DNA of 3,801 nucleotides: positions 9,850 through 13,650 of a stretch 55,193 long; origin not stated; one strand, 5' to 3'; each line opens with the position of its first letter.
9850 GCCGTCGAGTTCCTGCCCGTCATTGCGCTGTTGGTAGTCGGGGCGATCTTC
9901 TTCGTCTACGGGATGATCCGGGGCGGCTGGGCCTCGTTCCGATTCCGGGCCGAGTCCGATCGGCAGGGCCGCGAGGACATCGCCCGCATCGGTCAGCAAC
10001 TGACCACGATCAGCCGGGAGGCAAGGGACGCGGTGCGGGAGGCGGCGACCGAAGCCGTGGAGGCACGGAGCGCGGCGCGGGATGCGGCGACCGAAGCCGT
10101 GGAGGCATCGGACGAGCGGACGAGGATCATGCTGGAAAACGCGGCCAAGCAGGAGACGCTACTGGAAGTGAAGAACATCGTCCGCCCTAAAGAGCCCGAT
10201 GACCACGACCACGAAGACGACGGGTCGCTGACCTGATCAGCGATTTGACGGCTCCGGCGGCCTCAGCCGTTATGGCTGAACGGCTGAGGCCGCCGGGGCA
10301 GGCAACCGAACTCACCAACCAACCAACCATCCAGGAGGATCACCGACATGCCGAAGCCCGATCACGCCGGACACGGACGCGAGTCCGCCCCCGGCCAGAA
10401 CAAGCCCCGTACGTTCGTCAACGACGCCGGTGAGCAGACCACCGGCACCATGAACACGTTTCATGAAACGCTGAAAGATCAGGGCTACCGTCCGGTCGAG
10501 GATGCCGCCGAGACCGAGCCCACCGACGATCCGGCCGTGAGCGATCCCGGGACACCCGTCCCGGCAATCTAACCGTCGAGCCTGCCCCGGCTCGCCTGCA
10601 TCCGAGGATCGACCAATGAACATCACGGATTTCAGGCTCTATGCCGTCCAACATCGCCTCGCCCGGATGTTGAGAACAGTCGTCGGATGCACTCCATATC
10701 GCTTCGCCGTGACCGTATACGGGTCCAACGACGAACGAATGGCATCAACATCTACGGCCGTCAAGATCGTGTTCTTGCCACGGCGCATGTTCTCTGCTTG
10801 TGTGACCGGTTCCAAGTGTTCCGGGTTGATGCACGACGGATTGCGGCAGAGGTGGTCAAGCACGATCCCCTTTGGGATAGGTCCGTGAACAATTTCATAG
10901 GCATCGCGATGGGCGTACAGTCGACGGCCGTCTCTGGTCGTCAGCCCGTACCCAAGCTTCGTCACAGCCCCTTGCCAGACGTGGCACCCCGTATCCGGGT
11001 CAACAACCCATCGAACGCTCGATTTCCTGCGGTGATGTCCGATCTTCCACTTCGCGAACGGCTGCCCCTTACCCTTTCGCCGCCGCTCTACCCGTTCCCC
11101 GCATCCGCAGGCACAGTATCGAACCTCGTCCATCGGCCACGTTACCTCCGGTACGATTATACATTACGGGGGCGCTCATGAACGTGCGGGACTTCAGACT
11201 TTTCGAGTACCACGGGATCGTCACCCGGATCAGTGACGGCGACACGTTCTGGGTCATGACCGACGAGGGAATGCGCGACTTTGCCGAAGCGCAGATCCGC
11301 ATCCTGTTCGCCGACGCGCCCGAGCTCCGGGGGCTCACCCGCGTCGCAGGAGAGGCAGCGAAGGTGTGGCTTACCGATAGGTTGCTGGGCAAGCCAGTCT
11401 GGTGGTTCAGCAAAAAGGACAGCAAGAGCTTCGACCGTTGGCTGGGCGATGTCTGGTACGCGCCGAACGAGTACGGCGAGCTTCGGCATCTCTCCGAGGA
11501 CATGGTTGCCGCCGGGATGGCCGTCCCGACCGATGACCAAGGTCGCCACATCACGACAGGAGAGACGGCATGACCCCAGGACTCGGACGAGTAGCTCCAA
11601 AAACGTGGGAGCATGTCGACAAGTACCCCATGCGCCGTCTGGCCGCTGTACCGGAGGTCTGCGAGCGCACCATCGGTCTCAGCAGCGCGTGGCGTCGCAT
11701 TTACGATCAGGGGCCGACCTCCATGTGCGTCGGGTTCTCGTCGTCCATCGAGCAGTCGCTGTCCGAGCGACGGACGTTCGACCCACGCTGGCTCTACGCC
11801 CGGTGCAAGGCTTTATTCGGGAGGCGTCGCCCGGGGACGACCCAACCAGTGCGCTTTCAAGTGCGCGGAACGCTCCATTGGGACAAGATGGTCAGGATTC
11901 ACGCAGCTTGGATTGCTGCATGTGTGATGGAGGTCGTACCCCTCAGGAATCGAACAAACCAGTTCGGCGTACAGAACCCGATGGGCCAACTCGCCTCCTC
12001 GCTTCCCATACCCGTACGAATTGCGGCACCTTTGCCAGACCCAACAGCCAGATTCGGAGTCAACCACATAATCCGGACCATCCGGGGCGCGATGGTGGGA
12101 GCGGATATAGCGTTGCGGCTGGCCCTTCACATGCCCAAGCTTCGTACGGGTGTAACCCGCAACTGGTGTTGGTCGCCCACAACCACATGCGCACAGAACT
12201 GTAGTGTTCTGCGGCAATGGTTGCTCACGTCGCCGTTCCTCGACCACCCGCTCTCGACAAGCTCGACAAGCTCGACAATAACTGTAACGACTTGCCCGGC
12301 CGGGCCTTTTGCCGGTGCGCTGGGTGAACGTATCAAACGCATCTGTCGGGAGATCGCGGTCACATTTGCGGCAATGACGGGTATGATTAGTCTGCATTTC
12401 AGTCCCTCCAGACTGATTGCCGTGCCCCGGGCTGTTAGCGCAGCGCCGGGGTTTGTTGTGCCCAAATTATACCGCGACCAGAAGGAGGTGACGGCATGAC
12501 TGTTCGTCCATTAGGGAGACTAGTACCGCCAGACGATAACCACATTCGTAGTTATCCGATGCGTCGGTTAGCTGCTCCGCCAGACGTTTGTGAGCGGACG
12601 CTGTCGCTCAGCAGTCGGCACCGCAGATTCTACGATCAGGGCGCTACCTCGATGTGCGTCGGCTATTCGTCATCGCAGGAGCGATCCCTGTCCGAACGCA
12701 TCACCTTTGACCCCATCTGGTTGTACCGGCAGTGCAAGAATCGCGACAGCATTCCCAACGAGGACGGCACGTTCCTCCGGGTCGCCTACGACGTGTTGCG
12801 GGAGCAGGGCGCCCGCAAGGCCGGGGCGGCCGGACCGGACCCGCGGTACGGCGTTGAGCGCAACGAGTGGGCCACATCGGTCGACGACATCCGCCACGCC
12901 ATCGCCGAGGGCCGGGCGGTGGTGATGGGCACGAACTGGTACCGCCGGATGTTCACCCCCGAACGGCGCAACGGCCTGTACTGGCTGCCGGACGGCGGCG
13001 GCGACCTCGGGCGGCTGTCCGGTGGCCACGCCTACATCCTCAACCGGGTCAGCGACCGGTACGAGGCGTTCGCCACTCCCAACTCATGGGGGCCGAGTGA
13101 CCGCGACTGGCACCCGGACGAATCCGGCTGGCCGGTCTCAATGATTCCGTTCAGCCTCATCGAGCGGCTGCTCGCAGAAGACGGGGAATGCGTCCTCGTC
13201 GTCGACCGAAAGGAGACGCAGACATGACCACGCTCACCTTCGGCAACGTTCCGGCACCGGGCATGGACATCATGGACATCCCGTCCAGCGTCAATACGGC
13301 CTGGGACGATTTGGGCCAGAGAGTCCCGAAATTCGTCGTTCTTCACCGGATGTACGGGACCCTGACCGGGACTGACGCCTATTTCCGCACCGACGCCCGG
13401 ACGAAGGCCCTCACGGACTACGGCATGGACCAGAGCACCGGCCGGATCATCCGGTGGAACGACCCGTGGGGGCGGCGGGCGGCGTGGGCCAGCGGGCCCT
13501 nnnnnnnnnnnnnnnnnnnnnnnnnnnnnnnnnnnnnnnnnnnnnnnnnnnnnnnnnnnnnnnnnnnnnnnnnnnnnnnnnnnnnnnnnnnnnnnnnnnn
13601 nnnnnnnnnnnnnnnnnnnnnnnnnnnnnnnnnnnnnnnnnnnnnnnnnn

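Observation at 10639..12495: Homing-endonuclease island that has duplicated the 5' end of the endolysin peptidase gene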

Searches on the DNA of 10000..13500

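Call 70: search_rna_families(source=window, start=10000, end=13500, threshold=evalue, max_evalue=1)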
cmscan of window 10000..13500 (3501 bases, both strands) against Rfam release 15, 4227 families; matches with E-value up to 1: 0.
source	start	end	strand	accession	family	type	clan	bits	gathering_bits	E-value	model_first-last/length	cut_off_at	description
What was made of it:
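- On Free-standing HNH (HNH_3, PF13392) homing-endonuclease genes: No Rfam match (call 70).
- Closest known: Intein-borne or intron-borne homing endonucleases. Different: No Rfam family matches at E up to 1 in 10000-13500 (call 70), and the HNH genes are antisense.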
